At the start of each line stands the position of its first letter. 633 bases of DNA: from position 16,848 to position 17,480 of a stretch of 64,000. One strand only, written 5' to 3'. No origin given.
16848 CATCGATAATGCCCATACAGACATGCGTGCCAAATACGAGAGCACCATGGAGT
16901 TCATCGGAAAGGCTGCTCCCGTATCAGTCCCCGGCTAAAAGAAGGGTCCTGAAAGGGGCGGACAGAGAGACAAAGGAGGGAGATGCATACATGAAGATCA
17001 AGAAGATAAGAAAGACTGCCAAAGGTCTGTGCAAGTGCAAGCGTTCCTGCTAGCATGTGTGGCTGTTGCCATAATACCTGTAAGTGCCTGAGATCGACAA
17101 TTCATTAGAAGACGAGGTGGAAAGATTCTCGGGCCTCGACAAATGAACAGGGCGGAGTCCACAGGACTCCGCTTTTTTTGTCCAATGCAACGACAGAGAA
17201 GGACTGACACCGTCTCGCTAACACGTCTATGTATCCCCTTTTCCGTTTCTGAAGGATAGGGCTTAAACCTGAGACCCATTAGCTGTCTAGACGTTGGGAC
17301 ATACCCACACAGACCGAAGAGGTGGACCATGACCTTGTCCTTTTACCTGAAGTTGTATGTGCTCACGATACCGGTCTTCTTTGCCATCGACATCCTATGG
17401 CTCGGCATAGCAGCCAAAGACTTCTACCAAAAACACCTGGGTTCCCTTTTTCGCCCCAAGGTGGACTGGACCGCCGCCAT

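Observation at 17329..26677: Conserved lipid-modification island, possibly for furan/methylated fatty acids, in an apparent anaerobe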

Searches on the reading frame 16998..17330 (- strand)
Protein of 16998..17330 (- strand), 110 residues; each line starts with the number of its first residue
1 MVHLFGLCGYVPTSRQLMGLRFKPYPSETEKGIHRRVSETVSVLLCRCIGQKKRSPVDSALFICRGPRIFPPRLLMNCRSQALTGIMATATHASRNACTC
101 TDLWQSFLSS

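Call 3: search_protein_families(library=pfam, proteins=[window:16998-17330:-], max_evalue=0.01)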
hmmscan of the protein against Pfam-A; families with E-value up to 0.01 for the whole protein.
window:16998-17330:- (110 aa): 0 families

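Call 10: search_protein_families(library=ncbifam, proteins=[window:16998-17330:-], max_evalue=0.001)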
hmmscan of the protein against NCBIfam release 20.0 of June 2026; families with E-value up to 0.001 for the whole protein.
window:16998-17330:- (110 aa): 0 families
